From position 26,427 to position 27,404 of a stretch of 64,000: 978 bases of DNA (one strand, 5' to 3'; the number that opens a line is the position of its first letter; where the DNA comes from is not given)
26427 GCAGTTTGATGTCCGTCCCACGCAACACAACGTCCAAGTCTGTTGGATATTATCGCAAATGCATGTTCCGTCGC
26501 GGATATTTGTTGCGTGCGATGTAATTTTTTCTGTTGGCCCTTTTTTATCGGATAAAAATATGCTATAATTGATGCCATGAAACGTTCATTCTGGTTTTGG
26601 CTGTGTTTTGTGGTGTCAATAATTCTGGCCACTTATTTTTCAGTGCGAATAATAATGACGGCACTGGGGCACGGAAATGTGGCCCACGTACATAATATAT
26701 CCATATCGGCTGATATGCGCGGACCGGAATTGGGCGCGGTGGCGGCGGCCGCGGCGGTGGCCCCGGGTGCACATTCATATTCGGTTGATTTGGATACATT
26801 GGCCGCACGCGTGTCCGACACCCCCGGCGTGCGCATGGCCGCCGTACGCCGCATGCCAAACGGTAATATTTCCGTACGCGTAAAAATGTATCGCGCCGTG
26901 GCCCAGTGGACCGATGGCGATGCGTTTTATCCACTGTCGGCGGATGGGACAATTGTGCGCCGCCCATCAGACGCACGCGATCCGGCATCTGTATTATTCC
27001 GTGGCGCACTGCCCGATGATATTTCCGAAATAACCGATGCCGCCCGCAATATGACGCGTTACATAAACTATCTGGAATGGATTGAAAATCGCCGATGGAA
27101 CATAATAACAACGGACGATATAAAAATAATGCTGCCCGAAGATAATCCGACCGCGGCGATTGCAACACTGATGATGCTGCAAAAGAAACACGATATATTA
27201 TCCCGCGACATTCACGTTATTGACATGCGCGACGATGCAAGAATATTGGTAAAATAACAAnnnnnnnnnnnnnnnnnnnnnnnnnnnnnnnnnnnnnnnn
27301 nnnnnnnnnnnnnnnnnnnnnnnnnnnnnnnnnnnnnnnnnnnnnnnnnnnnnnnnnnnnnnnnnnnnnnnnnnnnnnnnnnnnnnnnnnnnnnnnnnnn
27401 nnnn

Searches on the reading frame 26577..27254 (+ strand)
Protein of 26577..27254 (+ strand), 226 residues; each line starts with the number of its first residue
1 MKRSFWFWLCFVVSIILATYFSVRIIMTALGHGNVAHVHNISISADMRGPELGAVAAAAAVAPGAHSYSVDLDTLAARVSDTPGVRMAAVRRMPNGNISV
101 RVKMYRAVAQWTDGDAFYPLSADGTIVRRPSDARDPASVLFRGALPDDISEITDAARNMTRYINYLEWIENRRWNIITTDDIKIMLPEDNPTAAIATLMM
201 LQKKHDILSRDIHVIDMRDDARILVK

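Call 3: search_protein_families(library=pfam, proteins=[window:26577-27254:+], max_evalue=0.1)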
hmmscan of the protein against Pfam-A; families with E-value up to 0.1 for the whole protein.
window:26577-27254:+ (226 aa): 1 family
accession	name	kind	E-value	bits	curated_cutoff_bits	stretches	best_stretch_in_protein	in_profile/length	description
PF03799.20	FtsQ_DivIB_C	-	6e-09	37.2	21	1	109-218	1-114/114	Cell division protein FtsQ/DivIB, C-terminal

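Call 4: search_protein_families(library=ncbifam, proteins=[window:26577-27254:+], max_evalue=0.1)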
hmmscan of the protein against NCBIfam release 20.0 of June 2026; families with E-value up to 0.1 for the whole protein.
window:26577-27254:+ (226 aa): 2 families
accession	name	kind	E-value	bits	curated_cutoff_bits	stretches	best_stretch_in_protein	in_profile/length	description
NF008043.0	PRK10775.1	equivalog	0.017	14.3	366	1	68-221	89-250/276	cell division protein FtsQ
NF047945.1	FimSynRegFimY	equivalog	0.03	14.1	300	1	164-219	105-160/238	fimbria biosynthesis regulator FimY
